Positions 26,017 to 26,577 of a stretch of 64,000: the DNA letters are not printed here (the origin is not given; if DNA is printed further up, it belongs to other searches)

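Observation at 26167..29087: Unannotatable three-gene cassette between a type IIG enzyme and hicAB: candidate new defence or abortive-infection module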

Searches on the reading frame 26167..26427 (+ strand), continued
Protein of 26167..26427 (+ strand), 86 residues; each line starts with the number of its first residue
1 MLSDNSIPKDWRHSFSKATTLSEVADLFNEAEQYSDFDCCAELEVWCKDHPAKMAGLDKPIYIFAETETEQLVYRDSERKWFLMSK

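Call 76: search_protein_families(library=pfam, proteins=[L026:2-1786:+, L024:3-914:+, L026:3104-4912:+, L025:5182-5751:+, L025:5775-6710:+, L024:2702-3436:+], max_evalue=0.01)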
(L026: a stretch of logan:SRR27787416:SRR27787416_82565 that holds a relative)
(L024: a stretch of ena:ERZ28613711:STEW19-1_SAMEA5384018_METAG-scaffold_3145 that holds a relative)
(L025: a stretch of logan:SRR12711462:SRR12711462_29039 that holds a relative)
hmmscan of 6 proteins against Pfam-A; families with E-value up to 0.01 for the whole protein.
L026:2-1786:+ (594 aa): 6 families
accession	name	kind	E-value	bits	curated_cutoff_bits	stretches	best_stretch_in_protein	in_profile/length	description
PF20473.4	MmeI_Mtase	-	3.4e-90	302.2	27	1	34-291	5-259/259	MmeI, DNA-methyltransferase domain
PF20466.3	MmeI_TRD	-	1.9e-61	207.5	27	1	308-512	2-206/207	MmeI, target recognition domain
PF20467.3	MmeI_C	-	1.2e-14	54.7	27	1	515-592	3-79/83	MmeI, C-terminal domain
PF07669.17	Eco57I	-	2.5e-09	37.9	25.3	1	100-254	1-161/171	Eco57I restriction-modification methylase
PF02384.22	N6_Mtase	-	5.4e-05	23.1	20.4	1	51-198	49-158/311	N-6 DNA Methylase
PF01170.24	UPF0020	-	0.00085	19.5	22.3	0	48-118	28-95/197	RMKL-like, methyltransferase domain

L024:3-914:+ (303 aa): 1 family
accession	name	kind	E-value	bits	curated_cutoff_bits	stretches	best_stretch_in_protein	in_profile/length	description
PF01420.25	Methylase_S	-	2.2e-22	80.5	22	2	126-279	23-160/168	Type I restriction modification DNA specificity domain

L026:3104-4912:+ (602 aa): 1 family
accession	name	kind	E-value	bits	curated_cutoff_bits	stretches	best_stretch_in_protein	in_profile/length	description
PF13149.12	Mfa_like_1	-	1.4e-05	25.7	27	1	118-279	79-238/246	Fimbrillin-like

L025:5182-5751:+ (189 aa): 0 families

L025:5775-6710:+ (311 aa): 0 families

L024:2702-3436:+ (244 aa): 0 families

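Call 87: find_encoding_contigs(protein=P0035, flank=6000, max_places=6)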
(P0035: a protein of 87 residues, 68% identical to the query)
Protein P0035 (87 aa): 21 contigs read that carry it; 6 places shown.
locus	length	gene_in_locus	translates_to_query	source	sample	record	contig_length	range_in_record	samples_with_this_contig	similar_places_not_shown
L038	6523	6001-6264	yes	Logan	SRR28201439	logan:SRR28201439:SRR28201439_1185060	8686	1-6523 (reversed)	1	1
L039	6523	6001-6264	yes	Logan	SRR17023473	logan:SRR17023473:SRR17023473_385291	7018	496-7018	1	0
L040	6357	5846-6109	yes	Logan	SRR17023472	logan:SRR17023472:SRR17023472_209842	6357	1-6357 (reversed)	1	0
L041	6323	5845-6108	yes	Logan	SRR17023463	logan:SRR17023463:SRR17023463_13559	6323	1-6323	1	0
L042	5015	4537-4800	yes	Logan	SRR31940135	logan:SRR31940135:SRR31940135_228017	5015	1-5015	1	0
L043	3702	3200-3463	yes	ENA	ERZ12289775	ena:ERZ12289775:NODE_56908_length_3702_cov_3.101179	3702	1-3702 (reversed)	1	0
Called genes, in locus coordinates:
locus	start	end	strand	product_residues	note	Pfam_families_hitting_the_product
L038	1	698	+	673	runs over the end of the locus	-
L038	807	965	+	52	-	-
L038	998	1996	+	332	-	-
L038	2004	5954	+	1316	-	PF04851:ResIII, PF07669:Eco57I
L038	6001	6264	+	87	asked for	-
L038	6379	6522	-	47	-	?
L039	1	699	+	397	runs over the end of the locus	?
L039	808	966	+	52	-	-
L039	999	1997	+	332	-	-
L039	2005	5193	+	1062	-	PF04851:ResIII, PF07669:Eco57I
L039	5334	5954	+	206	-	-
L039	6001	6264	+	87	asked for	-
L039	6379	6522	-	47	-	?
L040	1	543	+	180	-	?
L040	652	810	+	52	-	-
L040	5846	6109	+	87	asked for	-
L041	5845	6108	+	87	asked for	-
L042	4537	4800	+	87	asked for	-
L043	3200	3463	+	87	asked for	-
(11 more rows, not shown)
